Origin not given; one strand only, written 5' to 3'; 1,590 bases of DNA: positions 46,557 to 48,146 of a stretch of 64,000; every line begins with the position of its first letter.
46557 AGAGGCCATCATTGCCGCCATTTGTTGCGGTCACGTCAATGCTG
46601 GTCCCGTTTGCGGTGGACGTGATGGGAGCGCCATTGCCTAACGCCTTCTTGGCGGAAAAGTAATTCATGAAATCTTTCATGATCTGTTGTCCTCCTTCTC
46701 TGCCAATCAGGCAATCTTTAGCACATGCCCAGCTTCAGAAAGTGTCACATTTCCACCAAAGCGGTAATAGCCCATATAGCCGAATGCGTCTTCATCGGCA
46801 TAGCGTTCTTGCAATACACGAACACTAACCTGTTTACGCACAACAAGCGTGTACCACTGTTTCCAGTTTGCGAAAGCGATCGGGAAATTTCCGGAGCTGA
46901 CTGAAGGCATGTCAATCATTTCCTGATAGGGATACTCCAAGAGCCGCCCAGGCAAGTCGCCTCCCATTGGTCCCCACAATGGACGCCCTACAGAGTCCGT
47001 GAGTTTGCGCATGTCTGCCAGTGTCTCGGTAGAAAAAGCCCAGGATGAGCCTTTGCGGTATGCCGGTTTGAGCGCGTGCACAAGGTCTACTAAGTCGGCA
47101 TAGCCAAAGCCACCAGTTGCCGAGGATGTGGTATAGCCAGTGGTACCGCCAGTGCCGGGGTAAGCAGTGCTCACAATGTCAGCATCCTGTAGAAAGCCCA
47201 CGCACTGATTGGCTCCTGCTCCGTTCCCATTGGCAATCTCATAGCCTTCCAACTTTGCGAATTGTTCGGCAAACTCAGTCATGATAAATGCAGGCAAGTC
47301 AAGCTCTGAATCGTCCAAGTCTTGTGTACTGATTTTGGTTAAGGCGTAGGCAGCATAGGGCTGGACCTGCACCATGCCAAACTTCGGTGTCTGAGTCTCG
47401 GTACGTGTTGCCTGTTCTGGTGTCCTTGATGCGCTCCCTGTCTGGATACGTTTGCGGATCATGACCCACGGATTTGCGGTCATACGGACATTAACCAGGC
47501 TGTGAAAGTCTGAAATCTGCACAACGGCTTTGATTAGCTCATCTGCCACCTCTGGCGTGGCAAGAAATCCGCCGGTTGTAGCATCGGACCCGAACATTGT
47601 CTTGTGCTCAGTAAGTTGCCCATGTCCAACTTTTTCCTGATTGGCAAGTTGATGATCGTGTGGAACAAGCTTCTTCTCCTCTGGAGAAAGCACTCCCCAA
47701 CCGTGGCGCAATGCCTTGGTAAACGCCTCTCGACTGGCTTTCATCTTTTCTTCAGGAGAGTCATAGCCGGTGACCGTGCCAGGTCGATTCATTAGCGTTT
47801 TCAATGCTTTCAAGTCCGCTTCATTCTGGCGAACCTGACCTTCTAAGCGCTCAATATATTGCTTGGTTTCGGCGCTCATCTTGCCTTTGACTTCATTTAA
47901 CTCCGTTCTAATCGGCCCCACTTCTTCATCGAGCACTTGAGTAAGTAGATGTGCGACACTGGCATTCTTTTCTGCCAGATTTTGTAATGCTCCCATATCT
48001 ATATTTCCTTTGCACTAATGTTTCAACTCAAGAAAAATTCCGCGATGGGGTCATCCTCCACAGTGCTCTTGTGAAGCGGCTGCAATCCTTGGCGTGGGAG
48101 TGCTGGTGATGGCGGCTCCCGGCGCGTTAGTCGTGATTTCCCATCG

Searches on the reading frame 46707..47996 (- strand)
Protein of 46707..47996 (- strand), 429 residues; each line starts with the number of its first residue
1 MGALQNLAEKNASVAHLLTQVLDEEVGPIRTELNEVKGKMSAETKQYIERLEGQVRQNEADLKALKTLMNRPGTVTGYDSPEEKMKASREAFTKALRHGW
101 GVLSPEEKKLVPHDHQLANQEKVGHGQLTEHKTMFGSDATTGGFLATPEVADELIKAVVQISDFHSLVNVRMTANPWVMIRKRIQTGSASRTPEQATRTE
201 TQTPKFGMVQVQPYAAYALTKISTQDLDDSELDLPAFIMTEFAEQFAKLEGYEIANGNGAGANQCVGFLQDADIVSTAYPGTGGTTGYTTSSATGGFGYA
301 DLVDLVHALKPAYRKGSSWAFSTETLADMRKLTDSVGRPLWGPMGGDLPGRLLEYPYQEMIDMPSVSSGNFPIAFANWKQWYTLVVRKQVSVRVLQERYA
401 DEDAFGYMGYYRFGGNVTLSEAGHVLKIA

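Call 11: search_protein_families(library=phrogs, proteins=[window:46707-47996:-], max_evalue=0.001)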
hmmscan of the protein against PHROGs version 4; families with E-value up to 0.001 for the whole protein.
window:46707-47996:- (429 aa): 5 families
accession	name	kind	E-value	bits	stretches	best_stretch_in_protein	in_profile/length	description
phrog_10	-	head and packaging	2e-53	183.5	1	29-422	279-629/752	major head protein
phrog_15928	-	head and packaging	1.8e-17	64.9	1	227-428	2-179/185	major head protein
phrog_617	-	head and packaging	5e-14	53.1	1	179-385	387-583/626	major head protein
phrog_17162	-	unknown function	7.1e-07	30.4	1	349-428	4-82/85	-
phrog_2263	-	head and packaging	1.7e-05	24.9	1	31-346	181-461/551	major head protein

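Call 56: search_dna_similar(query=window:46707-47996:-, collection=phages, mode=protein, max_rows=12)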
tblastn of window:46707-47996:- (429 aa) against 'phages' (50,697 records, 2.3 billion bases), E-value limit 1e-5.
Records with a match: 407; places in all: 409; records where one place covers at least 80% of the query: 105.
Best place of each record, by identity: <60% 407.
By first word of the organism name: Streptococcus 99; Vibrio 84; Ralstonia 57; Klebsiella 19; Escherichia 17; Burkholderia 15; phage 12; Salmonella 8; Ruminococcus 7; Enterobacteria 6; and 43 more.
By host as written in the record: - 111; Ralstonia solanacearum 45; Klebsiella pneumoniae 15; Escherichia coli 13; Streptococcus suis 11; Burkholderia sp. 10; Ruminococcus sp. 6; Salmonella enterica subsp. enterica serovar Typhimurium 4; and 160 more.
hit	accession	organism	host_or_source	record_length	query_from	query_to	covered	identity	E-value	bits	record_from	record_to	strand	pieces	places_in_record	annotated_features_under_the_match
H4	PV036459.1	phage IMGVR 517045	human feces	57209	1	427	100%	28.3%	4e-23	108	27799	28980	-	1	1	major head protein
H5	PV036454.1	Christensenellales phage IMGVR 15666929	Christensenellales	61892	1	426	99%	27.8%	1e-24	112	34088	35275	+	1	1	hypothetical protein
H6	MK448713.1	Streptococcus phage Javan239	Streptococcus gordonii 1116_SGOR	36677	1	428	100%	26.4%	7e-22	104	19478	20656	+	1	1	major capsid protein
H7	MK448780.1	Streptococcus phage Javan499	Streptococcus pyogenes MGAS10394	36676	1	428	100%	26.4%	7e-22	104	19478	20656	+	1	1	major capsid protein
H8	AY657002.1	Streptococcus phage phi1207.3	Streptococcus pyogenes 2812A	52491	1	428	100%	26.4%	7e-22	104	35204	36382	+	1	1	putative capsid protein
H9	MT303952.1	Streptococcus phage phi29862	Streptococcus pyogenes MGAS29862 ...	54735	1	428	100%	26.4%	7e-22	104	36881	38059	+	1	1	composite element phi29862 encoding mefA and msrD providing M ... | major capsid protein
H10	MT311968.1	Streptococcus phage phi29961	Streptococcus pyogenes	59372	1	428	100%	26.4%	7e-22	104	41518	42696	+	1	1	composite mobile genetic element phi29661 encoding mef(A) and msr(D) ... | major capsid protein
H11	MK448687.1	Streptococcus phage Javan159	Streptococcus dysgalactiae ERR111982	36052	1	428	100%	26.1%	3e-21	102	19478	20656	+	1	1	major capsid protein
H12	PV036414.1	Ruminococcus phage NatCom_2329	Ruminococcus sp.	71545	1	428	100%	26.1%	5e-18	93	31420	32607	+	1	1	hypothetical protein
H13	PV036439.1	Ruminococcus phage NatCom_28274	Ruminococcus sp.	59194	1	428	100%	25.9%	1e-18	95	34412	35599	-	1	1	hypothetical protein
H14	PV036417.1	Ruminococcus phage NatCom_3870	Ruminococcus sp.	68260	1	428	100%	25.8%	2e-17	91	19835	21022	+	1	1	hypothetical protein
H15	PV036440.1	Ruminococcus phage NatCom_28775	Ruminococcus sp.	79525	1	428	100%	25.8%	2e-17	91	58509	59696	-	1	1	hypothetical protein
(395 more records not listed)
